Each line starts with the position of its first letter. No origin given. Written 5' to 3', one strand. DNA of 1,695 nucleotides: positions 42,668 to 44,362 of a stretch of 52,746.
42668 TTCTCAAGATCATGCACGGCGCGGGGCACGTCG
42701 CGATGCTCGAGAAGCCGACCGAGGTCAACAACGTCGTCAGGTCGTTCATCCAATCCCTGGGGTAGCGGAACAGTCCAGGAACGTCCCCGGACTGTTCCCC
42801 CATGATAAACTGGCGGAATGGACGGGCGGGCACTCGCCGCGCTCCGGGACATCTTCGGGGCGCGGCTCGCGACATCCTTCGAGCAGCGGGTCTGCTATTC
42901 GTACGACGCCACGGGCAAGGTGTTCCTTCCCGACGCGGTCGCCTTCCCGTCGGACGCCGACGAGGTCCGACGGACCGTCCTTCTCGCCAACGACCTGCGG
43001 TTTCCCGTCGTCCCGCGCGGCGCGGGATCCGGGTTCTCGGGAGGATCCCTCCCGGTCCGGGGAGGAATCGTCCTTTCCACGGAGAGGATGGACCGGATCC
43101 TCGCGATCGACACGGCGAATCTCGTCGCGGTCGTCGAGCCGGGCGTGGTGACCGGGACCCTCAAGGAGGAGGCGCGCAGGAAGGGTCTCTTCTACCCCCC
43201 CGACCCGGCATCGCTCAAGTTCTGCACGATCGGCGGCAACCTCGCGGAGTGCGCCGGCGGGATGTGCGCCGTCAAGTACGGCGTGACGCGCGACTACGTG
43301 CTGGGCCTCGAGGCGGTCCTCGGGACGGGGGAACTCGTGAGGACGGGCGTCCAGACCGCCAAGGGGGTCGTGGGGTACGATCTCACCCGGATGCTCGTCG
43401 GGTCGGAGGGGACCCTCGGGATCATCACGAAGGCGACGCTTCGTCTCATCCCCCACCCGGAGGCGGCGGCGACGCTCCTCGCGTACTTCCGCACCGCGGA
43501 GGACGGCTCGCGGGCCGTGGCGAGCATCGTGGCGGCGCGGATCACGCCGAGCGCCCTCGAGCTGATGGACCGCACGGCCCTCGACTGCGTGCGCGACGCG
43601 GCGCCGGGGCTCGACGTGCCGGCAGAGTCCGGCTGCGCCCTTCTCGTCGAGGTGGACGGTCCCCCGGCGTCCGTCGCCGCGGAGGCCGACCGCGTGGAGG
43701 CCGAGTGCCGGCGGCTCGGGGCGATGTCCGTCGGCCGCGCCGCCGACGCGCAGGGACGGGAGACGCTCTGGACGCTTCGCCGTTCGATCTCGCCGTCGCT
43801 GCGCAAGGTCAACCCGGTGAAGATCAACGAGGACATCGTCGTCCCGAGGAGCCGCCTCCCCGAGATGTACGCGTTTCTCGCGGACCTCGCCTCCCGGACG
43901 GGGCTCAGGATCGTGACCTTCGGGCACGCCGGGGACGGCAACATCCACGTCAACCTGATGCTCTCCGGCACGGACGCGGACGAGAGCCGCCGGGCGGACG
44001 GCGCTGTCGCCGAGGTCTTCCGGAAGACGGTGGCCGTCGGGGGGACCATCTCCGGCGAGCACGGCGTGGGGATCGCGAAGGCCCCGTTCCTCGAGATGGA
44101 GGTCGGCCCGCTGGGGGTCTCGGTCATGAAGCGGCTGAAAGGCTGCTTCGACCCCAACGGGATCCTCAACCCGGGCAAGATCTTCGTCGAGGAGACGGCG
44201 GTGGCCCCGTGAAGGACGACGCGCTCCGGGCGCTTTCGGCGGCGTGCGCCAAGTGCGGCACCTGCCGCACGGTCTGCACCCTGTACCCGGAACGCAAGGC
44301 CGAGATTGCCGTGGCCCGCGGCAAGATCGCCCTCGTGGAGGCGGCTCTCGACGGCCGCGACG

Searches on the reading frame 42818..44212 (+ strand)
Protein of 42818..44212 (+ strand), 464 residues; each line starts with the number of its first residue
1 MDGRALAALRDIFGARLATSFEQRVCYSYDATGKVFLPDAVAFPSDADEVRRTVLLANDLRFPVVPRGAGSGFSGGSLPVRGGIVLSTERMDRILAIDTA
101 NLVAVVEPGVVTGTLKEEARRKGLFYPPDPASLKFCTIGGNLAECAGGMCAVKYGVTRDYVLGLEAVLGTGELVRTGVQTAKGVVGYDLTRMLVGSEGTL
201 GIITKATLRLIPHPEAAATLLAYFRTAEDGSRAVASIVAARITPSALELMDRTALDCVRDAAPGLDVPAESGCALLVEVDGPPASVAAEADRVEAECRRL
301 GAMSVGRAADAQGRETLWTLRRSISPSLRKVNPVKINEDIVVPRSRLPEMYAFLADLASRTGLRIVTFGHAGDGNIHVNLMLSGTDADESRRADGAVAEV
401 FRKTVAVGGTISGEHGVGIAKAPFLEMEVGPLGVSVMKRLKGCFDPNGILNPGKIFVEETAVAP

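Call 62: search_protein_families(library=pfam, proteins=[window:42818-44212:+], max_evalue=0.0001)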
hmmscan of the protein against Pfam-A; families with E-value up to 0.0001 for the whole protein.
window:42818-44212:+ (464 aa): 2 families
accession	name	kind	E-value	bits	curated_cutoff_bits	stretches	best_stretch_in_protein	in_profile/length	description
PF02913.24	FAD-oxidase_C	-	1.9e-70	237.8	21.2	1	214-455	2-248/248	FAD linked oxidases, C-terminal domain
PF01565.28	FAD_binding_4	-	3.4e-42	143.9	26.4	1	38-177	1-139/139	FAD binding domain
